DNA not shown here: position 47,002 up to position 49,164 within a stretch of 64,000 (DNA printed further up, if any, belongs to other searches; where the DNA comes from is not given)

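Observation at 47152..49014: Standalone 620-aa SIR2_2 protein with a novel C-terminal domain in the immunity-to-integrase cargo slot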

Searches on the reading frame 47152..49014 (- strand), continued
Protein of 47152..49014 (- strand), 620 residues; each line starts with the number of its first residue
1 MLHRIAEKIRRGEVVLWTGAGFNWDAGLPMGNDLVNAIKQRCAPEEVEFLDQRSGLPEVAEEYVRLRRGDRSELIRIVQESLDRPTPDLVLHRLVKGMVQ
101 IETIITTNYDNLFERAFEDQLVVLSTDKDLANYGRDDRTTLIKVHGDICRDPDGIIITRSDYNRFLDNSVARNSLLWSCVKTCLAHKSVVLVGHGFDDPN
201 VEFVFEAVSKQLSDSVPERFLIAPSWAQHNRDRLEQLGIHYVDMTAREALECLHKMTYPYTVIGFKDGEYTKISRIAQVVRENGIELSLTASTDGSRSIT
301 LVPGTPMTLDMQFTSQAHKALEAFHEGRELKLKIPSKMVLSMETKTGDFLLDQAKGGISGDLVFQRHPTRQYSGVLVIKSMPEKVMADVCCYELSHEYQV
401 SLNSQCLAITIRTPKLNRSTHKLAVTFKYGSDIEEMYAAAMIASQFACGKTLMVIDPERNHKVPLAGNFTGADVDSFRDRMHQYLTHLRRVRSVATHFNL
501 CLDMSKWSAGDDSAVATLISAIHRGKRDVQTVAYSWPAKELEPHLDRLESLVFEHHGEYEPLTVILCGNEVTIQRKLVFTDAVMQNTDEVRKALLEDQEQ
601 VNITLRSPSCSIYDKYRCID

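Call 34: predict_structure(alignment_id=A1)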
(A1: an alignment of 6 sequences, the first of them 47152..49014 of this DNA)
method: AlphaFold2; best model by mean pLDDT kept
length: 620 residues; sequences in the alignment: 6
mean_pLDDT: 74.5   pTM: 0.47
mean pLDDT of the five models: 74.5, 66.0, 53.6, 50.0, 48.3
residues with pLDDT >= 90: 26; 70-90: 408; 50-70: 141; < 50: 45
segments of 3 or more residues with pLDDT < 50: 283-309, 345-357
pLDDT, mean of each block of 10 residues (from residue 1): 89 82 70 84 88 81 89 86 74 86 79 83 80 74 68 71 64 69 81 58 63 69 79 79 86 84 57 57 43 35 43 77 75 78 48 45 76 85 87 84 85 74 76 86 82 79 66 72 87 88 85 88 64 78 69 65 86 76 81 86 74 66
secondary structure, 60 per line:
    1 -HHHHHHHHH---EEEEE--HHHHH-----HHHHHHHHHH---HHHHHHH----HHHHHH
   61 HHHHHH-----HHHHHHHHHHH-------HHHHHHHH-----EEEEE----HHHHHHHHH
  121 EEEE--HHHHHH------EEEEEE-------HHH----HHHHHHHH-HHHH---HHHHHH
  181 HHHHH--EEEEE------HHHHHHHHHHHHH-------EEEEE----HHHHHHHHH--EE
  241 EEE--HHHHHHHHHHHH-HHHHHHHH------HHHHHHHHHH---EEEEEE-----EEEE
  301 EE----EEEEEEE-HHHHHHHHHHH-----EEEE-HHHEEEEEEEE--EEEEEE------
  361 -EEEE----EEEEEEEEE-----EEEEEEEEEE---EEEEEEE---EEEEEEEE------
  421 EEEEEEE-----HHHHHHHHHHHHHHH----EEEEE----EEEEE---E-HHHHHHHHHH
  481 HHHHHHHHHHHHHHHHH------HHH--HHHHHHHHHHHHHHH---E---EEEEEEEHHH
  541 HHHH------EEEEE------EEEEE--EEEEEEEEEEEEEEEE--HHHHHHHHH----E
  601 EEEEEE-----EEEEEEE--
elements in order: H2-10 E14-18 H21-25 H31-40 H44-50 H55-66 H72-82 H90-97 E103-107 H112-120 E121-124 H127-132 E139-144 H159-166 H168-171 H175-185 E188-192 H199-211 E219-223 H228-236 E239-243 H246-257 H259-266 H273-282 E286-291 E297-302 E307-313 H315-325 E331-334 E339-346 E349-354 E362-365 E370-378 E384-393 E397-403 E407-414 E421-427 H433-447 E452-456 E461-465 H471-497 H509-523 E531-537 H538-544 E551-555 E562-566 E569-584 H587-595 E600-606 E612-618

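Call 43: list_cluster_members(proteins=[P0001, P0177, P0176])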
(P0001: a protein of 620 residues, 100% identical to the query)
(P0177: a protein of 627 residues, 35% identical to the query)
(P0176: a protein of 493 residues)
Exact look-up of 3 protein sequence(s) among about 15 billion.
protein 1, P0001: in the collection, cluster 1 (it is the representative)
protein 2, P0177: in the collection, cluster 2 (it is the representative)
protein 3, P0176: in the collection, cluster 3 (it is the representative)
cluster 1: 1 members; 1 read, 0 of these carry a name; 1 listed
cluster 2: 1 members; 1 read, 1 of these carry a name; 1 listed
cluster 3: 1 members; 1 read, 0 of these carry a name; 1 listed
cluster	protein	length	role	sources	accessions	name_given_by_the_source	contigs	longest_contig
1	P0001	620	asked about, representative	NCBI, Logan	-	-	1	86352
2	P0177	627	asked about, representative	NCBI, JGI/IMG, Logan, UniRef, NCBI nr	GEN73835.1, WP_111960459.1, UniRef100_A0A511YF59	SIR2 family NAD-dependent protein deacylase [Chryseobacterium lathyri] | NAD-dependent SIR2 family protein deacetylase | Uncharacterized protein n=1 Tax=Chryseobacterium lathyri TaxID=395933 ...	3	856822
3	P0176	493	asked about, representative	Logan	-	-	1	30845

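Call 44: find_related_loci(query=A4, collection=genome_contigs, flank=8000)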
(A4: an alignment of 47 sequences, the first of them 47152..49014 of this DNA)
Query A4 (620 aa) in genome_contigs; peptide patterns used: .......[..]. (x = any residue, [..] = any of these).
599 stretches matched a pattern (row limit reached: there are more); 305 encode a relative of the query (tblastn E <= 1e-3); the best 80 are kept; 80 distinct loci.
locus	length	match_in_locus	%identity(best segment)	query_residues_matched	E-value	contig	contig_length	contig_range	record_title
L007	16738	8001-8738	37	5-256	2e-49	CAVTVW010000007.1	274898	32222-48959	MAG: uncultured Methanocellaceae archaeon isolate MFD09286.bin.2.135 genome assembly, contig: contig_75434, whole genome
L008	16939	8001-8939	32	1-332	3e-48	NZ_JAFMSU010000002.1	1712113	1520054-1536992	Rufibacter roseolus strain SYSU D00344 NODE_2_length_1712113_cov_20.783706, whole genome shotgun sequence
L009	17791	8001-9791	24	1-590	1e-47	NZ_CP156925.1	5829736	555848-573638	Sporomusa rhizae strain DSM 16652 chromosome, complete genome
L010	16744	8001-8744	36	4-253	4e-44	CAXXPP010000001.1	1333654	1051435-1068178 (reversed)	MAG: uncultured Draconibacterium sp. isolate 714386e1-bc16-422e-93f9-a3f32d7c9c6c genome assembly, contig: contig_1, who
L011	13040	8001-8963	34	5-324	3e-51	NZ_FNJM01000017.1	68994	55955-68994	Clostridium gasigenes strain DSM 12272, whole genome shotgun sequence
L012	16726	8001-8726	35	9-253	4e-42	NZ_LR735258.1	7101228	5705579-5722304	Dyadobacter sp. 32 isolate Dyadobacter sp. 32 sample 2 chromosome 1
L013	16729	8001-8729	32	9-253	4e-40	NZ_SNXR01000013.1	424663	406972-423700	Flavobacterium dankookense strain DSM 25687 Ga0131251_103, whole genome shotgun sequence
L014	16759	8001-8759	31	1-255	5e-36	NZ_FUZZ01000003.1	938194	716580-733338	Chitinophaga ginsengisegetis strain DSM 18108, whole genome shotgun sequence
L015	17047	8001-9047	29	7-345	7e-36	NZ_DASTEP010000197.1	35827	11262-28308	MAG: Hymenobacter sp. isolate SMAG_U850 k141_987139, whole genome shotgun sequence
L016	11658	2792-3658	31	9-302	6e-34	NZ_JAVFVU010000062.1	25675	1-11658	Dyadobacter sp. LHD-138 LHD.138_ctg062, whole genome shotgun sequence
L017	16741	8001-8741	31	3-253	6e-32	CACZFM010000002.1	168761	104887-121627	MAG: uncultured Bacteroidales bacterium isolate RUG12580 genome assembly, contig: RUG12580_asm_2, whole genome shotgun s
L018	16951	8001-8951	30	4-326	4e-31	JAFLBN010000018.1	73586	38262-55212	MAG: Chitinophagales bacterium isolate UWPOB_CHIT7 gnl_X_KOMCDAFO_18, whole genome shotgun sequence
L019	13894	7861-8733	28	4-303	6e-31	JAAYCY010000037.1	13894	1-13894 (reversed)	MAG: Methanomicrobiales archaeon isolate AS06rmzACSIP_503 330647_AS06, whole genome shotgun sequence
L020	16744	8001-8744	28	4-255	3e-30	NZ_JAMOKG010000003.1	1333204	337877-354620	Flavobacterium tyrosinilyticum strain KCTC 42726 NODE_3_length_1333204_cov_116.108053, whole genome shotgun sequence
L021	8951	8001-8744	27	4-255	7e-30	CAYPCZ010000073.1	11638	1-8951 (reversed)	MAG TPA_asm: uncultured Flavobacterium sp. isolate SRP220891_co3_126 genome assembly, contig: NODE_8586_length_11638_cov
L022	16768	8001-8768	29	4-259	9e-28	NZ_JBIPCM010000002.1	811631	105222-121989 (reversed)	Flavobacterium sp. FlaQc-28 contig00002, whole genome shotgun sequence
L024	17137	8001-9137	26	2-387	1e-25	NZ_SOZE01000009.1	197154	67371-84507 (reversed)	Mucilaginibacter psychrotolerans strain NH7-4 NODE_9_length_197154_cov_66.075632, whole genome shotgun sequence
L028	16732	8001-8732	30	4-251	9e-30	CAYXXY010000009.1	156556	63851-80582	MAG TPA_asm: uncultured Flavobacteriaceae bacterium isolate binchicken_co324_46 genome assembly, contig: NODE_49_length_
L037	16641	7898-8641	29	2-253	3e-26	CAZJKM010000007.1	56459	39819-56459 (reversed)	MAG TPA_asm: uncultured Sphingobacteriaceae bacterium isolate SRP344714_co1_277 genome assembly, contig: NODE_1229_lengt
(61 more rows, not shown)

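Call 69: search_protein_families(library=pfam, proteins=[L008:6286-7959:+, L009:7327-7956:+, L010:7293-7850:+, L011:7196-7951:+, L014:6960-7904:+, L015:6523-7935:+, L017:5271-7949:+, L024:7030-7929:+, L028:6958-7926:+, L037:7261-7914:+], max_evalue=0.001)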
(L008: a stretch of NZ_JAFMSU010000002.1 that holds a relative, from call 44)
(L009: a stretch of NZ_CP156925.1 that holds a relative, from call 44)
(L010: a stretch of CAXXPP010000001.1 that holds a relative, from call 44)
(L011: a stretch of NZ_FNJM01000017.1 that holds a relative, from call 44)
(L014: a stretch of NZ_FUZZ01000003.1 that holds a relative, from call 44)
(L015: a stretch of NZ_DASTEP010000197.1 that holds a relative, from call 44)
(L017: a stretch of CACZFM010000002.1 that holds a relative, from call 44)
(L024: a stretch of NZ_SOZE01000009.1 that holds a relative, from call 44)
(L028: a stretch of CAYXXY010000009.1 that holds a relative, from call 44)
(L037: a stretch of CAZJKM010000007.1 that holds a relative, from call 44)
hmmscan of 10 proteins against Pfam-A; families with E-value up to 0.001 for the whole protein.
L008:6286-7959:+ (557 aa): 0 families

L009:7327-7956:+ (209 aa): 0 families

L010:7293-7850:+ (185 aa): 0 families

L011:7196-7951:+ (251 aa): 1 family
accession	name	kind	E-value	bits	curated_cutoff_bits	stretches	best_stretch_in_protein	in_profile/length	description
PF20990.2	DUF2207_C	-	9.3e-05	22.7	33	0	143-246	121-214/247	Predicted membrane protein (DUF2207) C-terminal domain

L014:6960-7904:+ (314 aa): 0 families

L015:6523-7935:+ (470 aa): 1 family
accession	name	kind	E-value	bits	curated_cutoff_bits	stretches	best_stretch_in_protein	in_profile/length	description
PF13289.12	SIR2_2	-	0.00067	20.2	24.5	0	298-419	34-103/141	SIR2-like domain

L017:5271-7949:+ (892 aa): 3 families
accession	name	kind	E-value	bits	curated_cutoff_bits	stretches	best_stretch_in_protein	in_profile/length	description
PF04851.21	ResIII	-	1.7e-28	100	22.5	1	36-240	3-162/164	Type III restriction enzyme, res subunit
PF00270.35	DEAD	-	2.5e-06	27.7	26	1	65-195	17-134/167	DEAD/DEAH box helicase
PF18766.7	SWI2_SNF2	-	0.0002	21.5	26.7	1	70-273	26-188/221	SWI2/SNF2 ATPase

L024:7030-7929:+ (299 aa): 1 family
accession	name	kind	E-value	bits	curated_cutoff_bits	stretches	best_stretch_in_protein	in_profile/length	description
PF14022.11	DUF4238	-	9.9e-17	61.7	27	1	9-236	2-244/281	Protein of unknown function (DUF4238)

L028:6958-7926:+ (322 aa): 0 families

L037:7261-7914:+ (217 aa): 1 family
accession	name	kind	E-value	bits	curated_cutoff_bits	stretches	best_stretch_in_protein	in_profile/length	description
PF18734.6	HEPN_AbiU2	-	3.5e-08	33.6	26.8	1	46-156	41-163/193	AbiU2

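Call 70: search_protein_families(library=pfam, proteins=[L009:9866-10990:+, L009:11009-12844:+, L013:9882-10418:+, L014:9917-10360:+, L015:9967-10647:+, L020:9931-10623:+, L022:9938-10552:+, L028:9917-12907:+, L012:9986-10588:+, L020:6651-7739:+], max_evalue=0.001)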
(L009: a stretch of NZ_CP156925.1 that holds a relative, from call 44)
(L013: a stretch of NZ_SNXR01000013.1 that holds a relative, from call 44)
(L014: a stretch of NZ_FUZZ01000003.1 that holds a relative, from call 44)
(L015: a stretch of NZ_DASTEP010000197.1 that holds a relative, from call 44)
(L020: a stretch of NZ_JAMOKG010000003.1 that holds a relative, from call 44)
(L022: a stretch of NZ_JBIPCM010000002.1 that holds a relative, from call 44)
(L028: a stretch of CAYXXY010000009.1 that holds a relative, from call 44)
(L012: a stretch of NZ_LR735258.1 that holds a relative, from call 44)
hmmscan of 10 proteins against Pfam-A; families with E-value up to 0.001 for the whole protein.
L009:9866-10990:+ (374 aa): 3 families
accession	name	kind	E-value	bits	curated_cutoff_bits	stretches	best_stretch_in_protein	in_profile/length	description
PF13401.12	AAA_22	-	1e-16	61.9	27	1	97-246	5-129/130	AAA domain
PF05621.17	TniB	-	3.8e-11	43.2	22.4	1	178-247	100-169/189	Bacterial TniB protein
PF05729.18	NACHT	-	0.00031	21.1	26.7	1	102-236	5-125/167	NACHT domain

L009:11009-12844:+ (611 aa): 2 families
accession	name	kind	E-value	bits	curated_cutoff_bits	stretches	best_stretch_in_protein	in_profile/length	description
PF15978.11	TnsD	-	4.1e-58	197.5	32.4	1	221-529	12-333/355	Tn7-like transposition protein D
PF06527.16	TniQ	-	6.1e-15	56.5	27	1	6-157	3-139/142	TniQ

L013:9882-10418:+ (178 aa): 1 family
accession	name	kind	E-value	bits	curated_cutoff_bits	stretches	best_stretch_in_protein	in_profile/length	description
PF08002.16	DUF1697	-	1.2e-41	142.8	24.4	1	2-137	3-137/137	Protein of unknown function (DUF1697)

L014:9917-10360:+ (147 aa): 0 families

L015:9967-10647:+ (226 aa): 2 families
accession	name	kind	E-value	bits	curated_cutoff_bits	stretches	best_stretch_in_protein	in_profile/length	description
PF00239.26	Resolvase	-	1.4e-19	71.1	23.3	1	4-137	2-143/145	Resolvase, N terminal domain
PF07508.19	Recombinase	-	2.6e-05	24.8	21.1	1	173-214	8-49/102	Recombinase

L020:9931-10623:+ (230 aa): 0 families

L022:9938-10552:+ (204 aa): 2 families
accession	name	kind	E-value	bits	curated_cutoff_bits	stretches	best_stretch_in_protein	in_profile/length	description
PF00239.26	Resolvase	-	6.4e-42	143.5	23.3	1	3-136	2-144/145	Resolvase, N terminal domain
PF02796.21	HTH_7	-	0.00014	22.4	23.8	1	139-183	1-41/45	Helix-turn-helix domain of resolvase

L028:9917-12907:+ (996 aa): 5 families
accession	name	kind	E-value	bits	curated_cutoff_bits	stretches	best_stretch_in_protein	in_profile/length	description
PF18766.7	SWI2_SNF2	-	1.9e-26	93.5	26.7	1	278-429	1-144/221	SWI2/SNF2 ATPase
PF22679.2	T1R_D3-like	-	3.7e-15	57.1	27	1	650-702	98-151/158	Type I restriction enzyme subunit R domain 3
PF04851.21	ResIII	-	1.6e-12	48.1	22.5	1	275-429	4-151/164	Type III restriction enzyme, res subunit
PF04313.20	HSDR_N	-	9.1e-12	45.7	25.1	1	5-206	3-196/198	Type I restriction enzyme R protein N terminus (HSDR_N)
PF00270.35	DEAD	-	5.3e-10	39.7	26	1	290-481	7-163/167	DEAD/DEAH box helicase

L012:9986-10588:+ (200 aa): 0 families

L020:6651-7739:+ (362 aa): 2 families
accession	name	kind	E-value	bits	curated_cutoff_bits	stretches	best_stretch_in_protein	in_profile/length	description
PF16576.10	HlyD_D23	-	9.5e-21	74.5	30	1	63-282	19-214/214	Barrel-sandwich domain of CusB or HlyD membrane-fusion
PF13437.12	HlyD_3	-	1.5e-11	45.4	22.2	1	175-279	2-106/106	HlyD family secretion protein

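Call 75: search_dna_similar(query=window:47152-49014:-, collection=phages, mode=protein, max_evalue=0.001, max_rows=15)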
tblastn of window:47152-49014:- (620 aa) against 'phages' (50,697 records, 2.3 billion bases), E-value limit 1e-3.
Records with a match: 8; places in all: 8; records where one place covers at least 80% of the query: 0.
Best place of each record, by identity: <60% 8.
By first word of the organism name: Lactococcus 4; Streptococcus 2; Bacteriophage 1; Mycolicibacterium 1.
By host as written in the record: - 4; Lactococcus lactis 1; Mycolicibacterium smegmatis MTCC 994 1; Streptococcus vestibularis SVE8 1; Streptococcus gallolyticus gallolyticus_TX20005 1.
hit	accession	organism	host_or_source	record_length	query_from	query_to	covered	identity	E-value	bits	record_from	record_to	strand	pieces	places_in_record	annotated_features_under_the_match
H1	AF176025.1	Lactococcus phage BK5-T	-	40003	96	315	35%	26.5%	8e-6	55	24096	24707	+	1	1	unknown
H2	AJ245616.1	Lactococcus phage BK5-T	-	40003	96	315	35%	26.5%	8e-6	55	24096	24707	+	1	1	hypothetical protein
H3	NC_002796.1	Lactococcus phage BK5-T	Lactococcus lactis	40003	96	315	35%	26.5%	8e-6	55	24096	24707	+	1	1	hypothetical protein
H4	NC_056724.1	Lactococcus phage BK5-T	-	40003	96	315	35%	26.5%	8e-6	55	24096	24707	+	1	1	hypothetical protein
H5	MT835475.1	Bacteriophage sp.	human fecal samples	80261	1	198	32%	24.6%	1e-4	51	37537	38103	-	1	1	record has no annotation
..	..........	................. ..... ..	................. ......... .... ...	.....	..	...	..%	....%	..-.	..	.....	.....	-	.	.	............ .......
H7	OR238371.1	Streptococcus phage SVep1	Streptococcus vestibularis SVE8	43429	98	214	19%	30.4%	7e-4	49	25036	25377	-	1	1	hypothetical protein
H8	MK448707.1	Streptococcus phage Javan227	Streptococcus gallolyticus ...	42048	98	214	19%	27.4%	8e-5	52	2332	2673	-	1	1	hypothetical protein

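Call 76: find_related_loci(query=A4, collection=viral_contigs, flank=8000)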
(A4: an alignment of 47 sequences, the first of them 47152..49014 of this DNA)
Query A4 (620 aa) in viral_contigs; peptide patterns used: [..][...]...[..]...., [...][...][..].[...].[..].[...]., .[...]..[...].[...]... (x = any residue, [..] = any of these).
115 stretches matched a pattern; 35 encode a relative of the query (tblastn E <= 1e-3); 35 distinct loci.
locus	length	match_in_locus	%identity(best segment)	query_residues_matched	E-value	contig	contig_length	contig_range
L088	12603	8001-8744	35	3-253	3e-46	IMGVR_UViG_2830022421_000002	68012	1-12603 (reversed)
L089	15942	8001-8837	29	5-289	1e-28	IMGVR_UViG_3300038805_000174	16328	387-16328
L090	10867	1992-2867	30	2-298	6e-28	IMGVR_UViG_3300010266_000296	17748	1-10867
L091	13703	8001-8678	26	2-235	4e-13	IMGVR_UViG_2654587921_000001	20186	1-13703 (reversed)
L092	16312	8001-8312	32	100-209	3e-12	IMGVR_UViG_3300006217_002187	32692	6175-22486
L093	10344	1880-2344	27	83-237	4e-11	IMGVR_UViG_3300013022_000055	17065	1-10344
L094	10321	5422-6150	24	15-223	1e-10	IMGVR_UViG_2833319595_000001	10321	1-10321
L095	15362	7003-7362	26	103-233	2e-9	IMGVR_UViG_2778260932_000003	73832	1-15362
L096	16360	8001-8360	25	103-233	2e-9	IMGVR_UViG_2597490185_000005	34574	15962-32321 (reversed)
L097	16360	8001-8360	25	103-233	2e-9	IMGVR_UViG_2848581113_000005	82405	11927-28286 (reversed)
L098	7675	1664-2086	26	98-237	1e-9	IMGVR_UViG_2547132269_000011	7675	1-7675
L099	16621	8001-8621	23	2-214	3e-9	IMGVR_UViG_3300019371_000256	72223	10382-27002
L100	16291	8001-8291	29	100-202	4e-9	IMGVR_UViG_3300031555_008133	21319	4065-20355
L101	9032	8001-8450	25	72-230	7e-9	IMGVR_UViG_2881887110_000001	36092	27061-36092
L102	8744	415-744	28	99-215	7e-9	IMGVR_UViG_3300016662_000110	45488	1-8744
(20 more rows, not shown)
